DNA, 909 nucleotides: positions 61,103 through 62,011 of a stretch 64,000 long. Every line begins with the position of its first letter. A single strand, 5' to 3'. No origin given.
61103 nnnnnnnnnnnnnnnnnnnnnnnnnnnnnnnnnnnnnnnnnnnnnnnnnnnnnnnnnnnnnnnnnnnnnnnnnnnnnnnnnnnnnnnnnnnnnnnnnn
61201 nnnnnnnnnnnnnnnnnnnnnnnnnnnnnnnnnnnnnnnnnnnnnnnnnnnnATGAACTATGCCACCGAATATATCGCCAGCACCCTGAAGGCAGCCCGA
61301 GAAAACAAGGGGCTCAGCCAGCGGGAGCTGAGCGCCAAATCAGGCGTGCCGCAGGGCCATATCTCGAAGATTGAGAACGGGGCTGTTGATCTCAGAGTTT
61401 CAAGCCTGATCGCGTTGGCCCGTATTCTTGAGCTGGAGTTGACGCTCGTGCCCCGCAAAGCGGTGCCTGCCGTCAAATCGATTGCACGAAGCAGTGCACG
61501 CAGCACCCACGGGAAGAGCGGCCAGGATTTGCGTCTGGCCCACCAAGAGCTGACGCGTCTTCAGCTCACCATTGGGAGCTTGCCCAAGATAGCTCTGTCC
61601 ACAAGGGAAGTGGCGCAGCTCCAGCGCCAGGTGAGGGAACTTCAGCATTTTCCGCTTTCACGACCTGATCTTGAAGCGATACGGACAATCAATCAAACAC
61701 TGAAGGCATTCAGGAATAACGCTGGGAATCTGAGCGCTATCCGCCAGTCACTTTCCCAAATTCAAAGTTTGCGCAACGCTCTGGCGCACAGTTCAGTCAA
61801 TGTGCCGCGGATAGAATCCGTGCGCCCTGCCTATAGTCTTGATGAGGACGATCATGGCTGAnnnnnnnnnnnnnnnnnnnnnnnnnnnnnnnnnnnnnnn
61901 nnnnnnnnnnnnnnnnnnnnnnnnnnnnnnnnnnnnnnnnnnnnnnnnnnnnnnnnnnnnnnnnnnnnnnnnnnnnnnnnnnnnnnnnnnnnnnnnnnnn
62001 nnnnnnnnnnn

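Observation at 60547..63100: hipBA toxin-antitoxin module with an unusually long HipB, inserted next to an IS110 remnant at the end of the hprK-rapZ-ptsH module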

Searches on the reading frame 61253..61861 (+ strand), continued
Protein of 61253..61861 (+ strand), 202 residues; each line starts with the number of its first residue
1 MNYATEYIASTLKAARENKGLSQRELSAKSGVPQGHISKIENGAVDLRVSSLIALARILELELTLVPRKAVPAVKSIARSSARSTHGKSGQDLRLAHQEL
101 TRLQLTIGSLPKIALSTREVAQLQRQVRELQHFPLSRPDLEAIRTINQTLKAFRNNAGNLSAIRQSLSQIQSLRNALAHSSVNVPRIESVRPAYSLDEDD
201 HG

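Call 46: get_annotated_region(hit=H1, flank=4000)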
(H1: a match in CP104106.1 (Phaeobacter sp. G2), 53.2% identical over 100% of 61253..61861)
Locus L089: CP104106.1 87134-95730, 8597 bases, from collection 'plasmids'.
description: Phaeobacter sp. G2 plasmid unnamed6, complete sequence
organism: Phaeobacter sp. G2 (NCBI taxid 2976981)
taxonomy: Bacteria; Pseudomonadota; Alphaproteobacteria; Rhodobacterales; Roseobacteraceae; Phaeobacter; Phaeobacter sp. G2
host: -; source: cell culture,Emiliania huxleyi RCC1216 culture; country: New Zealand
typing (MOB-suite, as given by PLSDB): mobilizable; replicon rep_cluster_392,rep_cluster_517; relaxase MOBP
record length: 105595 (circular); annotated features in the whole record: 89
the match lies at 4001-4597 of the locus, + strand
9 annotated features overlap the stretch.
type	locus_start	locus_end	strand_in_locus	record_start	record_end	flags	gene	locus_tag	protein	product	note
CDS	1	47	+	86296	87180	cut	-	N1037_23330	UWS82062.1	DUF1403 family protein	-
CDS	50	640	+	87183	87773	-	-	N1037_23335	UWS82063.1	SMC-Scp complex subunit ScpB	-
CDS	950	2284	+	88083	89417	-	-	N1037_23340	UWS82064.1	DUF4365 domain-containing protein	-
CDS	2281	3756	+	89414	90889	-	-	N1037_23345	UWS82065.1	hypothetical protein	-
CDS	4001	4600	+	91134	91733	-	-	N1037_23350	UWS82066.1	helix-turn-helix domain-containing protein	-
CDS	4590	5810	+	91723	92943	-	-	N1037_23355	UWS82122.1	type II toxin-antitoxin system HipA family toxin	-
CDS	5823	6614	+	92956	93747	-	-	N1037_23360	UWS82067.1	hypothetical protein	-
CDS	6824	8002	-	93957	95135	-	-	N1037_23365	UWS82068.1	reverse transcriptase domain-containing protein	-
CDS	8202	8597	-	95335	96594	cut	-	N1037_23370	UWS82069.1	hypothetical protein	-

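Call 47: get_annotated_region(hit=H30, flank=4000)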
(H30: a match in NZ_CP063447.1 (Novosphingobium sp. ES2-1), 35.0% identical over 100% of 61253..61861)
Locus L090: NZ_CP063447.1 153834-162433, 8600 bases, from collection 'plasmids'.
description: Novosphingobium sp. ES2-1 plasmid p2, complete sequence
organism: Novosphingobium sp. ES2-1 (NCBI taxid 2780074)
taxonomy: Bacteria; Pseudomonadota; Alphaproteobacteria; Sphingomonadales; Sphingomonadaceae; Novosphingobium; Novosphingobium sp. ES2-1
host: -; source: mixed culture,activated sludge; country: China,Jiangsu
typing (MOB-suite, as given by PLSDB): conjugative; relaxase MOBF; mating-pair formation MPF_F
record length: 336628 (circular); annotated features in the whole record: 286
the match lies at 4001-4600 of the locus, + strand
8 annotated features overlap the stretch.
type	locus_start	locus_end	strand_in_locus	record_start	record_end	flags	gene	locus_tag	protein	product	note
CDS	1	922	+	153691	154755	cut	-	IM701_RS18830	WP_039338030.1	bifunctional nicotinamide-nucleotide adenylyltransferase/Nudix hydroxylase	-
CDS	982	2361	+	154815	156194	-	-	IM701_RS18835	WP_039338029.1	nicotinate phosphoribosyltransferase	GO:0009435 - NAD biosynthetic process [Evidence IEA]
CDS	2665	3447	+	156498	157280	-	-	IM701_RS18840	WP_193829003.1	alpha/beta fold hydrolase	-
CDS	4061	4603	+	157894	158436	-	-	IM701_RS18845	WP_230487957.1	helix-turn-helix transcriptional regulator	-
CDS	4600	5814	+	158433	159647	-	-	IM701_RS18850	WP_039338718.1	HipA domain-containing protein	-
CDS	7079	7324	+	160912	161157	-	-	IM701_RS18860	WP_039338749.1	type II toxin-antitoxin system ParD family antitoxin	GO:0051983 - regulation of chromosome segregation [Evidence IEA]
CDS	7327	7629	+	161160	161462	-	-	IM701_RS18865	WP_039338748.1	type II toxin-antitoxin system RelE/ParE family toxin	GO:0030541 - plasmid partitioning [Evidence IEA]; GO:0051290 - protein heterotetramerization [Evidence IEA]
CDS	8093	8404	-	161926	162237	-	-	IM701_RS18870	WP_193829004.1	hypothetical protein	-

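Call 51: search_protein_families(library=padloc, proteins=[window:61253-61861:+], max_evalue=0.01)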
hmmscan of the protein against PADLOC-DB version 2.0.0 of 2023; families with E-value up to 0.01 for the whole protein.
window:61253-61861:+ (202 aa): 17 families
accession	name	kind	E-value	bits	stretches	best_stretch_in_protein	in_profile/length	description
PDLC02926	HTH_VI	-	8e-10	36.8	1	8-63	2-57/92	-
PDLC04142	capH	-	5.2e-08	31.9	1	11-151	10-99/103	capH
PDLC03954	RmrA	-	1.6e-06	25.3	1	6-66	9-69/380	-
PDLC03949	RmrA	-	3.3e-06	24.2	1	10-76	5-71/363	-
PDLC03947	RmrA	-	7.2e-06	23.1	1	6-64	10-68/383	-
PDLC03953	RmrA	-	2.8e-05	21.5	1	10-64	8-62/373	-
PDLC03951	RmrA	-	5.7e-05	20.2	1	9-71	10-72/400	-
PDLC03945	RmrA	-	6.2e-05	20.3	1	7-149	2-148/394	-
PDLC03952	RmrA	-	0.00042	17.3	1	6-79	21-94/395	-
PDLC03944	RmrA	-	0.0006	17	1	6-60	5-59/384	-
PDLC03668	Control_protein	-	0.001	17.6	1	11-60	12-61/79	control protein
PDLC03946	RmrA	-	0.0011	15.8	1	10-72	5-67/357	-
PDLC04760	PDC-M64C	-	0.0014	16.9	1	8-69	27-88/93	-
PDLC03671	Control_protein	-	0.0017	16.6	1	6-61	13-68/84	control protein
PDLC03664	Control_protein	-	0.0019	16.6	1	11-62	17-68/74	control protein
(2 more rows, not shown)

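Call 52: find_related_loci(query=A3, collection=metagenome_contigs, flank=3000)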
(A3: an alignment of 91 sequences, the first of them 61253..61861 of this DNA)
Query A3 (202 aa) in metagenome_contigs; peptide patterns used: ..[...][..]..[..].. (x = any residue, [..] = any of these).
600 stretches matched a pattern (row limit reached: there are more); 517 encode a relative of the query (tblastn E <= 1e-3); the best 80 are kept; 80 distinct loci.
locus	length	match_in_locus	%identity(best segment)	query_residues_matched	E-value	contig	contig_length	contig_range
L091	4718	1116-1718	62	1-202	6e-78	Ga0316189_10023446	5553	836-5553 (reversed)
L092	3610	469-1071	61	1-202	1e-76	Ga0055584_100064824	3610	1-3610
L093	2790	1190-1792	59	1-202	3e-73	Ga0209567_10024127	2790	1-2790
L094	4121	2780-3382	59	1-202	3e-72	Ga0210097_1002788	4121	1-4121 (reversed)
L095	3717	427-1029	59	1-202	7e-72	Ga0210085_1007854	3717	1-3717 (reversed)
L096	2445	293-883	58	1-196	1e-71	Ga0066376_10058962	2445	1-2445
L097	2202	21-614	60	1-202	3e-71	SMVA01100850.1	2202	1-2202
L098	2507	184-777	62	1-202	3e-70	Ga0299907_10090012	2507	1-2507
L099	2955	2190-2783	60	1-202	1e-68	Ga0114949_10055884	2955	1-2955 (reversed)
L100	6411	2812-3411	60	1-201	3e-67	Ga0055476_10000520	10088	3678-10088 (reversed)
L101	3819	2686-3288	60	1-202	3e-67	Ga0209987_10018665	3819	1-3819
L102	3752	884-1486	59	1-202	1e-66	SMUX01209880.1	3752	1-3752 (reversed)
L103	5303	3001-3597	57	1-200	2e-65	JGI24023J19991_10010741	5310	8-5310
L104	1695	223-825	56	1-202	7e-67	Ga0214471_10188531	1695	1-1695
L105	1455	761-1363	56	1-202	1e-66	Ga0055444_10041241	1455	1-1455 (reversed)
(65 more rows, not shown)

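Call 61: list_cluster_members(proteins=[L088:4001-4591:+, L088:4584-5813:+])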
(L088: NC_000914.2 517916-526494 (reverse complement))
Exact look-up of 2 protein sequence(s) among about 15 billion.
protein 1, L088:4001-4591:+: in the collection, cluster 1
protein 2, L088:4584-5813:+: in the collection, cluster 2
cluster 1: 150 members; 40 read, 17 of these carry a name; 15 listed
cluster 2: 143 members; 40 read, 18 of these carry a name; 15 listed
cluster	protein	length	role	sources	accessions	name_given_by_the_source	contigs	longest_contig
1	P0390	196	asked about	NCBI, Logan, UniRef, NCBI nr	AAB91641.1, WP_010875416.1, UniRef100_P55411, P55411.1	transcription regulator; symbiotic plasmid stability locus (plasmid) [Sinorhizobium ... | Uncharacterized HTH-type transcriptional regulator y4dL n=1 Tax=Sinorhizobium fredii ... | helix-turn-helix transcriptional regulator [Sinorhizobium fredii]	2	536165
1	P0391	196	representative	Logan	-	-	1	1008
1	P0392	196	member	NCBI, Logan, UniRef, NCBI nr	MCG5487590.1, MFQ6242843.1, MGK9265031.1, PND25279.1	MAG: helix-turn-helix domain-containing protein [Sinorhizobium meliloti] | helix-turn-helix domain-containing protein n=1 Tax=Sinorhizobium TaxID=28105 ... | helix-turn-helix transcriptional regulator [Sinorhizobium sp. M4_45]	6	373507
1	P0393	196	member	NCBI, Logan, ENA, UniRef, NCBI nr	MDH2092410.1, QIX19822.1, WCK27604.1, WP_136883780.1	helix-turn-helix transcriptional regulator [Rhizobium pusense] | Helix-turn-helix transcriptional regulator n=1 Tax=Agrobacterium pusense TaxID=648995 ... | helix-turn-helix transcriptional regulator [Agrobacterium pusense]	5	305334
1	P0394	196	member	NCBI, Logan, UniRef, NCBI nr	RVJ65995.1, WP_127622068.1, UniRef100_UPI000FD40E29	helix-turn-helix domain-containing protein [Sinorhizobium meliloti] | helix-turn-helix domain-containing protein n=1 Tax=Rhizobium meliloti TaxID=382 ... | helix-turn-helix transcriptional regulator [Sinorhizobium meliloti]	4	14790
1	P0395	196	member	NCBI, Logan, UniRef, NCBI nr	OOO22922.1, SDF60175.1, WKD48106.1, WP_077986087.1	helix-turn-helix domain-containing protein [Agrobacterium pusense] | helix-turn-helix domain-containing protein n=1 Tax=Agrobacterium pusense TaxID=648995 ... | helix-turn-helix transcriptional regulator [Agrobacterium pusense]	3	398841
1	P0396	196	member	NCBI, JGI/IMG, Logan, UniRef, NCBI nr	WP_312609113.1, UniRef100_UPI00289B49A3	helix-turn-helix domain-containing protein [Agrobacterium pusense] | helix-turn-helix domain-containing protein n=1 Tax=Agrobacterium pusense TaxID=648995 ... | helix-turn-helix transcriptional regulator [Agrobacterium pusense]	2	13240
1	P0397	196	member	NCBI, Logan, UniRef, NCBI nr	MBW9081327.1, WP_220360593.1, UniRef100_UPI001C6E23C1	helix-turn-helix domain-containing protein [Rhizobium pusense] | helix-turn-helix domain-containing protein n=1 Tax=Agrobacterium pusense TaxID=648995 ... | helix-turn-helix transcriptional regulator [Agrobacterium pusense]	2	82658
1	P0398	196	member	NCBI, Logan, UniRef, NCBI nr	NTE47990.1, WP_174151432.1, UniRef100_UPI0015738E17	helix-turn-helix domain-containing protein [Agrobacterium pusense] | helix-turn-helix domain-containing protein n=1 Tax=Agrobacterium pusense TaxID=648995 ... | helix-turn-helix transcriptional regulator [Agrobacterium pusense]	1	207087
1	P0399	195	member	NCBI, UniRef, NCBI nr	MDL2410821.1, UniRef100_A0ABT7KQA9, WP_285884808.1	helix-turn-helix transcriptional regulator [Rhizobium calliandrae] | Helix-turn-helix transcriptional regulator n=2 Tax=Rhizobium calliandrae TaxID=1312182 ...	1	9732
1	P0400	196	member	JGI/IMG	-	transcriptional regulator with XRE-family HTH domain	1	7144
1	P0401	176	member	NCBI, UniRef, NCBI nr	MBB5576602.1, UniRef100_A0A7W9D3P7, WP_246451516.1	transcriptional regulator with XRE-family HTH domain [Rhizobium paranaense] | Transcriptional regulator with XRE-family HTH domain n=2 Tax=Rhizobium/Agrobacterium ... | helix-turn-helix transcriptional regulator [Rhizobium paranaense]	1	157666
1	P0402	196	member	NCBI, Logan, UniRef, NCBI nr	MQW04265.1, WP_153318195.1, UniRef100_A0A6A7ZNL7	helix-turn-helix domain-containing protein [Sinorhizobium meliloti] | Helix-turn-helix domain-containing protein n=1 Tax=Rhizobium meliloti TaxID=382 ... | helix-turn-helix transcriptional regulator [Sinorhizobium meliloti]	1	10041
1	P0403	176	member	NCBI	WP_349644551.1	helix-turn-helix domain-containing protein [Rhizobium calliandrae]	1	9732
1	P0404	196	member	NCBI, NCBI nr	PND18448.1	transcriptional regulator [Ensifer sp. MMN_5]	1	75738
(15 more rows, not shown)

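Call 73: search_solved_structures(query=A3, max_evalue=10)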
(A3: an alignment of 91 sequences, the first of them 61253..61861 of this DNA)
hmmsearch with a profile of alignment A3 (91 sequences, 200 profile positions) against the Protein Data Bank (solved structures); distinct sequences matched with E-value up to 10: 113 (the best 60 are shown).
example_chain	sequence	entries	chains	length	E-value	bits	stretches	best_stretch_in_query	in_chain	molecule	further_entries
6af3_B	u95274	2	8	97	8.8e-09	38.6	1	7-68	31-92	HigA antitoxin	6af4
4yg4_A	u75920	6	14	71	1.2e-08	38.2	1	3-65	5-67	Antitoxin HipB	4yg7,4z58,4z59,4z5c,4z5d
4yg1_A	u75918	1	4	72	1.4e-08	38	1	3-65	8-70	Antitoxin HipB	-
2wiu_B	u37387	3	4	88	1.4e-08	37.9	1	3-66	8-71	HTH-TYPE TRANSCRIPTIONAL REGULATOR HIPB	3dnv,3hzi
4z5h_A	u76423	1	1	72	1.4e-08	37.9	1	3-65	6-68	Antitoxin HipB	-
5k98_B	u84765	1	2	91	1.4e-08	37.9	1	3-66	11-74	Antitoxin HipB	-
2b5a_A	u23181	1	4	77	6.9e-07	32.5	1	7-61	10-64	C.BclI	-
8tac_A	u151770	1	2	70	1.2e-06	31.7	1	4-43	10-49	DBP48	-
1y7y_A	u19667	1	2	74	1.2e-06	31.7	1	7-62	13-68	C.AhdI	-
8ezt_A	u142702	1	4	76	1.3e-06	31.5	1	6-63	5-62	HipB(Lp)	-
9sf2_A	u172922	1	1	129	9.6e-06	28.7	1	10-61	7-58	Transcriptional regulator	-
3kxa_A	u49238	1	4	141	1.1e-05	28.6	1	14-61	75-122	Putative uncharacterized protein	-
3f6w_A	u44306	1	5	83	1.4e-05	28.1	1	5-44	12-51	XRE-family like protein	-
1zug_A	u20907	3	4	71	9.3e-05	25.5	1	6-62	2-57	PHAGE 434 CRO PROTEIN | REGULATORY PROTEIN CRO | PROTEIN (434 CRO)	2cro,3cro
2mez_A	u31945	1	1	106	0.00011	25.2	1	9-63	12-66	Multiprotein Bridging Factor (MBP-like)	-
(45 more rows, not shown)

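Call 78: find_related_loci(query=A3, collection=viral_contigs, flank=5000)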
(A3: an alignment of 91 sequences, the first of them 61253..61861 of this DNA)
Query A3 (202 aa) in viral_contigs; peptide patterns used: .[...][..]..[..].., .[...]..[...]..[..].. (x = any residue, [..] = any of these).
129 stretches matched a pattern; 14 encode a relative of the query (tblastn E <= 1e-3); 14 distinct loci.
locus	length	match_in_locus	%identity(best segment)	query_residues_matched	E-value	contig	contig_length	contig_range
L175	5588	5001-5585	49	1-202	2e-48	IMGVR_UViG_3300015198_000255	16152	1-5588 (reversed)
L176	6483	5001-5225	60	8-82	1e-23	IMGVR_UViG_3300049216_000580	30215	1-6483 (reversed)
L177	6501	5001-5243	57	1-81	4e-23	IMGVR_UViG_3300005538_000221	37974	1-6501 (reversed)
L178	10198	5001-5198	37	1-67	6e-8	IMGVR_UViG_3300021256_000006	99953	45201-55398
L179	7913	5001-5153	43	8-56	4e-7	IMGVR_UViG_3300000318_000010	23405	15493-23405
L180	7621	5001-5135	47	12-56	9e-7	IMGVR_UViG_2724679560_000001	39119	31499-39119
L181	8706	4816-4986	42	8-63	2e-6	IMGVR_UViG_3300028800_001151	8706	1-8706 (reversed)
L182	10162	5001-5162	44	10-63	2e-6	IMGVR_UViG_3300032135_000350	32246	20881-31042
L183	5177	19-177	45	12-63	3e-6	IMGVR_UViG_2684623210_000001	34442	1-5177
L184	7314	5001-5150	40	12-61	1e-5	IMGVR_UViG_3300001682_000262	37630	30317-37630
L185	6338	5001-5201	31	8-74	2e-5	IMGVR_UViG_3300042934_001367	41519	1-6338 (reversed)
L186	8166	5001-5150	40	12-61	4e-5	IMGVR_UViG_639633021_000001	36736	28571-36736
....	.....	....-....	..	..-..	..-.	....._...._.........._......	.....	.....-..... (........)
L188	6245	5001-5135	38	12-56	9e-5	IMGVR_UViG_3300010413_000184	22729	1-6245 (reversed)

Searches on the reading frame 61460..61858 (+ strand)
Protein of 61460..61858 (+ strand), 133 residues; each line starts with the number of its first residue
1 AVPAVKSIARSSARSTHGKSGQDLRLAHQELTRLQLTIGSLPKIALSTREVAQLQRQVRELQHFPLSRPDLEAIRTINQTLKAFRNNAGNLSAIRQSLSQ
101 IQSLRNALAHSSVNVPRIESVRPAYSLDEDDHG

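Call 19: search_protein_representatives(protein=window:61460-61858:+)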
Query: 133 residues. Proteins with E-value up to 0.001 (for the whole library): 150; up to 1e-10: 63; up to 1e-30: 0. The best 150 are listed.
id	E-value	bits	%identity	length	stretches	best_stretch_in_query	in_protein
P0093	1.3e-28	115.9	50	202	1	3-133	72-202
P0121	1.5e-25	106.0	49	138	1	2-133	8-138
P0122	5.0e-23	97.9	42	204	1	2-132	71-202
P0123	3.5e-22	95.2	42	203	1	2-132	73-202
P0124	6.2e-22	94.4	57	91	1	45-133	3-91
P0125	1.3e-21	93.3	43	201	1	1-131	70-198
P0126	1.6e-21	93.1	46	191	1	1-132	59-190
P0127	1.2e-20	90.3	38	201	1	2-130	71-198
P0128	1.4e-20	90.0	56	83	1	52-133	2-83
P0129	1.8e-20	89.6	44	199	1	3-133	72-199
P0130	3.4e-20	88.8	43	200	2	5-133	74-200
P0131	3.7e-20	88.7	42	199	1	2-133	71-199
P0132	8.0e-20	87.6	40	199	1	1-133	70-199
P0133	8.9e-20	87.4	42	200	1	1-130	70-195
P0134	2.7e-19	85.9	42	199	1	23-132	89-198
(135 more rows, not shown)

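Call 77: search_dna_similar(query=window:61460-61858:+, collection=phages, mode=protein, max_rows=10, max_evalue=0.001)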
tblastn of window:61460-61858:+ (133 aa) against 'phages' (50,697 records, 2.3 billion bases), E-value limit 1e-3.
No match.
